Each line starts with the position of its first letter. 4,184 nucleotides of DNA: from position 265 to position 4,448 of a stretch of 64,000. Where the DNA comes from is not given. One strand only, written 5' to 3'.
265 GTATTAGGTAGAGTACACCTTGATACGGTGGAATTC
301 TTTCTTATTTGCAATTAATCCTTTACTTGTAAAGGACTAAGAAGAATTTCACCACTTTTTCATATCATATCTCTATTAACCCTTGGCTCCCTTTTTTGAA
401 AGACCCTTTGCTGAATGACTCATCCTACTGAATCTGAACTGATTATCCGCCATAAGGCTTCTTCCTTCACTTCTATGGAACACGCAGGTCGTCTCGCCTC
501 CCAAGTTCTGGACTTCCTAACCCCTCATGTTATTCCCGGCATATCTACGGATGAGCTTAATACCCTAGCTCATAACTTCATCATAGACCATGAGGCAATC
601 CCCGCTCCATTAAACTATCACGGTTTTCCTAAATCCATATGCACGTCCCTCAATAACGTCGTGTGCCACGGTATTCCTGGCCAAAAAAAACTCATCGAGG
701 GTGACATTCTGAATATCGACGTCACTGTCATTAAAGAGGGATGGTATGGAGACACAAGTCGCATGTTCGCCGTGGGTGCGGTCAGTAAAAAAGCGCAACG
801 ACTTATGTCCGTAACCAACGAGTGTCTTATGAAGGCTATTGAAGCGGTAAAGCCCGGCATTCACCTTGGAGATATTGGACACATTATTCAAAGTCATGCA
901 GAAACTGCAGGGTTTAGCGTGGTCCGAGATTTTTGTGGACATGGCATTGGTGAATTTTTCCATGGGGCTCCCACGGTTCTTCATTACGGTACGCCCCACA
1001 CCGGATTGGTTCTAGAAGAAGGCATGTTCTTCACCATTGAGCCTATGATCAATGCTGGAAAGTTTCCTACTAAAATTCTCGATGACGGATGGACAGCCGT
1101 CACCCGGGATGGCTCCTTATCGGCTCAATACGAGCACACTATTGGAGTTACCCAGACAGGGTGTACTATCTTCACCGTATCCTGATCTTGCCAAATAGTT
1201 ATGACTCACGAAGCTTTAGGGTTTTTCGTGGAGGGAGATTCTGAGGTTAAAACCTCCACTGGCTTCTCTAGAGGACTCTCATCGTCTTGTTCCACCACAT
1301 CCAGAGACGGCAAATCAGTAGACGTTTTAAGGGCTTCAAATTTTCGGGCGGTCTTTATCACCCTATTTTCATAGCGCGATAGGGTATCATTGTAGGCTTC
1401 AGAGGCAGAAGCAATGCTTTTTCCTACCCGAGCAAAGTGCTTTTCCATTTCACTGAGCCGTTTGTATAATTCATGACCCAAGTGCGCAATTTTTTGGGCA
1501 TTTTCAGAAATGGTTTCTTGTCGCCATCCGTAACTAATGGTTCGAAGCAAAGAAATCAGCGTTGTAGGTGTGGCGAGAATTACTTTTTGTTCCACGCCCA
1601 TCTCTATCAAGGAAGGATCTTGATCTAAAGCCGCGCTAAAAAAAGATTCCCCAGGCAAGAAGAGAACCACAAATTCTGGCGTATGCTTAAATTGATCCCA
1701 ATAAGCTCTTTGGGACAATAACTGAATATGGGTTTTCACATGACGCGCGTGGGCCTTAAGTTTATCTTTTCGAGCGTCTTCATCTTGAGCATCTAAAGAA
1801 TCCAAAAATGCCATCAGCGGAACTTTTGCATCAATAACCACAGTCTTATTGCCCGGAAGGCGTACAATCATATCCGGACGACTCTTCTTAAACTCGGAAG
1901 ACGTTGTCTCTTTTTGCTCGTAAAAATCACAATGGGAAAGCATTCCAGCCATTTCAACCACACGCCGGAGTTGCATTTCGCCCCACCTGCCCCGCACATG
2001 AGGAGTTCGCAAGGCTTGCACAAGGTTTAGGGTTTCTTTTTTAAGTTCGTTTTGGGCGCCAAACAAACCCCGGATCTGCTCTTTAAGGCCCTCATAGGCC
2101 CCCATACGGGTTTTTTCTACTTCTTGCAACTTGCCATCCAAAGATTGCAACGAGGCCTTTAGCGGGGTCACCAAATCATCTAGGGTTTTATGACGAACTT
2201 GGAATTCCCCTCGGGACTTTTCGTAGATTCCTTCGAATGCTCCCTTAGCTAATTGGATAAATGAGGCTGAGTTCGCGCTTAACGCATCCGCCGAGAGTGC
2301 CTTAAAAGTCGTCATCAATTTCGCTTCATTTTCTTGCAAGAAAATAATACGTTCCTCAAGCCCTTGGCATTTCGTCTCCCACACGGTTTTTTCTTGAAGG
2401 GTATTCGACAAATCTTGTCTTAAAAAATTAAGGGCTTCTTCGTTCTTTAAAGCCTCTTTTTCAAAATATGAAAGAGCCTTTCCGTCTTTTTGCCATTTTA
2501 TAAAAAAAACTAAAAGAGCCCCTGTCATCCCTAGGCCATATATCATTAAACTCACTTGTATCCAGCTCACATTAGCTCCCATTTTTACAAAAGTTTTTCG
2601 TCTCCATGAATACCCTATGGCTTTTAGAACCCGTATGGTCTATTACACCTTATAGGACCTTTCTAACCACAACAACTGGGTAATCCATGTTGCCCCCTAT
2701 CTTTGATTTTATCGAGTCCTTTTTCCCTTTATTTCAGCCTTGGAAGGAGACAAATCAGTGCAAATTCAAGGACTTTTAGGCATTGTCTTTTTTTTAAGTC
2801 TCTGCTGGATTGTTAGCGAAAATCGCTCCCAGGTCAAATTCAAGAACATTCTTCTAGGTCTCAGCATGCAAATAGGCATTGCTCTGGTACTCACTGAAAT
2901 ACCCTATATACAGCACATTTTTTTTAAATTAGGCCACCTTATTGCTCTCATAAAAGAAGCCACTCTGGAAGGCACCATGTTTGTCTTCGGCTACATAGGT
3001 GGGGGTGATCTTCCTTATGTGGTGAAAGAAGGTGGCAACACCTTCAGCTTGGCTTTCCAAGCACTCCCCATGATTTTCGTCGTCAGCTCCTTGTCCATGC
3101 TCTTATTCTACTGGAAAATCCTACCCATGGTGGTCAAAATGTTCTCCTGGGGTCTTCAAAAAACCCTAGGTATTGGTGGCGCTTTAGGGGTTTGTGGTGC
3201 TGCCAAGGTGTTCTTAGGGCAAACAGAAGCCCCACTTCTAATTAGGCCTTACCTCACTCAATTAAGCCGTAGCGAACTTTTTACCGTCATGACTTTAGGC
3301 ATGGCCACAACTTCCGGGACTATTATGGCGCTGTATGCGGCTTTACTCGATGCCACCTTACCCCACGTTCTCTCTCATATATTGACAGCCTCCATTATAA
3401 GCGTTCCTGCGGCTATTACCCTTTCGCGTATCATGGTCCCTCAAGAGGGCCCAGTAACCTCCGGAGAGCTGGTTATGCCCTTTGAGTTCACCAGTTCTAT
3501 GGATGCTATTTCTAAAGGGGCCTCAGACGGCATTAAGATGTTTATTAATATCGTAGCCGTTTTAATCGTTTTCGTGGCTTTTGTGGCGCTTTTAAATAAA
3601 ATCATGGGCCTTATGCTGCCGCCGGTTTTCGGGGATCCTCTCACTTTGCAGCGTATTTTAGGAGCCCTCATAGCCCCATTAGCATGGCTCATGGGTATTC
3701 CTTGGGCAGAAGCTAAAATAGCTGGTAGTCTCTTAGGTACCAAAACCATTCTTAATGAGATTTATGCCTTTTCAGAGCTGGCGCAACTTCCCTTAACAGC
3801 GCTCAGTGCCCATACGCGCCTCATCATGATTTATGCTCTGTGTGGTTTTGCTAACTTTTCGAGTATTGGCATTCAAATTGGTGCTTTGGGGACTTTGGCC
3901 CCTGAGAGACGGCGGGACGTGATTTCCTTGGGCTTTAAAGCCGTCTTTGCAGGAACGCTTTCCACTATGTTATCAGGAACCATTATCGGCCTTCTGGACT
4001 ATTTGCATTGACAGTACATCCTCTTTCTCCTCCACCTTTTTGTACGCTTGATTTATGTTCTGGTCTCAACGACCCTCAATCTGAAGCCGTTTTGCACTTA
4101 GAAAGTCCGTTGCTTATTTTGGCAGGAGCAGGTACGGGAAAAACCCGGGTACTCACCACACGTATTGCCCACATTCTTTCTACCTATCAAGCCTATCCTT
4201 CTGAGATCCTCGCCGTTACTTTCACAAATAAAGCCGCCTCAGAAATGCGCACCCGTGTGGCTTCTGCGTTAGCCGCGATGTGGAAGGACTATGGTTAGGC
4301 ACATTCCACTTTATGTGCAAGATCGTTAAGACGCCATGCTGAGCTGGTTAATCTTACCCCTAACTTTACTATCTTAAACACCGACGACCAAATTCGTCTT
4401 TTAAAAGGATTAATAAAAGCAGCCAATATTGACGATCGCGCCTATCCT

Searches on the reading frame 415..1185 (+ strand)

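Call 18: search_protein_families(library=pfam, proteins=[window:415-1185:+], max_evalue=0.001)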
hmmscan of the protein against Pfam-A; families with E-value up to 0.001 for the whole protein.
window:415-1185:+ (256 aa): 1 family
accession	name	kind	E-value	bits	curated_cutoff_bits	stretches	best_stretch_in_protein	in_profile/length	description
PF00557.29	Peptidase_M24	-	1e-48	166.4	23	1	20-246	2-207/208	Metallopeptidase family M24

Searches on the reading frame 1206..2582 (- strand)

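Call 18: search_protein_families(library=pfam, proteins=[window:1206-2582:-], max_evalue=0.001)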
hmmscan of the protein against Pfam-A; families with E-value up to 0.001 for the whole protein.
window:1206-2582:- (458 aa): 1 family
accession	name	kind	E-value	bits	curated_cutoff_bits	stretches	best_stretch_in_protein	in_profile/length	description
PF02646.22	RmuC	-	4.6e-101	338.2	26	1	133-422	2-288/291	RmuC family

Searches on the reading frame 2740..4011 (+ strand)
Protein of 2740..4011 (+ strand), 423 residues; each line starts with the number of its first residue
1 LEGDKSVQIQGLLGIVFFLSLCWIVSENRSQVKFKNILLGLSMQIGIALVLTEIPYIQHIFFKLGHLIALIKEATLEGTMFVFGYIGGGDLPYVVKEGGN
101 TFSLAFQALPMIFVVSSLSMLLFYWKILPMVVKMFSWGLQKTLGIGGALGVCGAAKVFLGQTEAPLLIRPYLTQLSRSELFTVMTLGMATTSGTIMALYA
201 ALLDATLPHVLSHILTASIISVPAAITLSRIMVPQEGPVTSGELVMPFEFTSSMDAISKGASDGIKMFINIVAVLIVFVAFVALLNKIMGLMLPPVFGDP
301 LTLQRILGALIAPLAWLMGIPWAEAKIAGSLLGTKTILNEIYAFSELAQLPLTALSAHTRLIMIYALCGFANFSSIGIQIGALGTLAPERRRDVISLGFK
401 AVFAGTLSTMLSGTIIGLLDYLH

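Call 18: search_protein_families(library=pfam, proteins=[window:2740-4011:+], max_evalue=0.001)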
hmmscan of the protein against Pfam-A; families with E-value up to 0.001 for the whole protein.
window:2740-4011:+ (423 aa): 3 families
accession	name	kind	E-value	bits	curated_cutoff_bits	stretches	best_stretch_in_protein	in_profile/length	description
PF07662.18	Nucleos_tra2_C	-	5.2e-69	232.6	32.3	1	213-417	1-213/213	Na+ dependent nucleoside transporter C-terminus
PF01773.25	Nucleos_tra2_N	-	4.5e-16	59.6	27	1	13-85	1-73/74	Na+ dependent nucleoside transporter N-terminus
PF07670.19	Gate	-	5.7e-11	43.2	29.6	1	106-204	2-102/104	Nucleoside recognition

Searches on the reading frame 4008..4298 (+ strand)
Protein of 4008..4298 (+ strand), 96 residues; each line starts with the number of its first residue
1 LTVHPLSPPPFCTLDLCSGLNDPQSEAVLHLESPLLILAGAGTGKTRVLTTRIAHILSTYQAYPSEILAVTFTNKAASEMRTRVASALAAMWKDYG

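Call 96: search_protein_families(library=pfam, alignment_id=A7, max_evalue=0.01)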
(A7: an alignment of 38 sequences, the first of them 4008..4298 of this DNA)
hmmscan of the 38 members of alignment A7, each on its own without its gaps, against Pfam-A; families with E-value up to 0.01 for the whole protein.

A. member 1, window:4008-4298:+ (96 aa): 4 families
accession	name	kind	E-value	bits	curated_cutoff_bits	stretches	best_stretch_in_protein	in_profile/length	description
PF00580.27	UvrD-helicase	-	5.7e-27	95.5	23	1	20-89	1-70/271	UvrD/REP helicase N-terminal domain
PF13245.12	AAA_19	-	4.3e-13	50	25.1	1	24-85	1-62/134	AAA domain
PF13086.12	AAA_11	-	5.1e-05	23.6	27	1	20-86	2-74/257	AAA domain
PF13604.12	AAA_30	-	0.00025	21.3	27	1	20-85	2-67/191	AAA domain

B. families by the number of members that match (of 38 scanned): 12 families
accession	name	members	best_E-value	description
PF00453.23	Ribosomal_L20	1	3.4e-50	Ribosomal protein L20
PF10073.14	GapR_DNA-bd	1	2.3e-31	GapR-like, DNA-binding domain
PF00580.27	UvrD-helicase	1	5.7e-27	UvrD/REP helicase N-terminal domain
PF01632.24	Ribosomal_L35p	1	1.7e-21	Ribosomal protein L35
PF02604.26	PhdYeFM_antitox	1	1.4e-14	Antitoxin Phd_YefM, type II toxin-antitoxin system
PF13245.12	AAA_19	1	4.3e-13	AAA domain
PF06769.20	YoeB_toxin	1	2.4e-09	YoeB-like toxin of bacterial type II toxin-antitoxin system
PF00581.25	Rhodanese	1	6.5e-07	Rhodanese-like domain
PF05016.21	ParE_toxin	1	2e-06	ParE toxin of type II toxin-antitoxin system, parDE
PF13086.12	AAA_11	1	5.1e-05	AAA domain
PF13604.12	AAA_30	1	0.00025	AAA domain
PF08124.17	Lyase_8_N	1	0.0011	Polysaccharide lyase family 8, N terminal alpha-helical domain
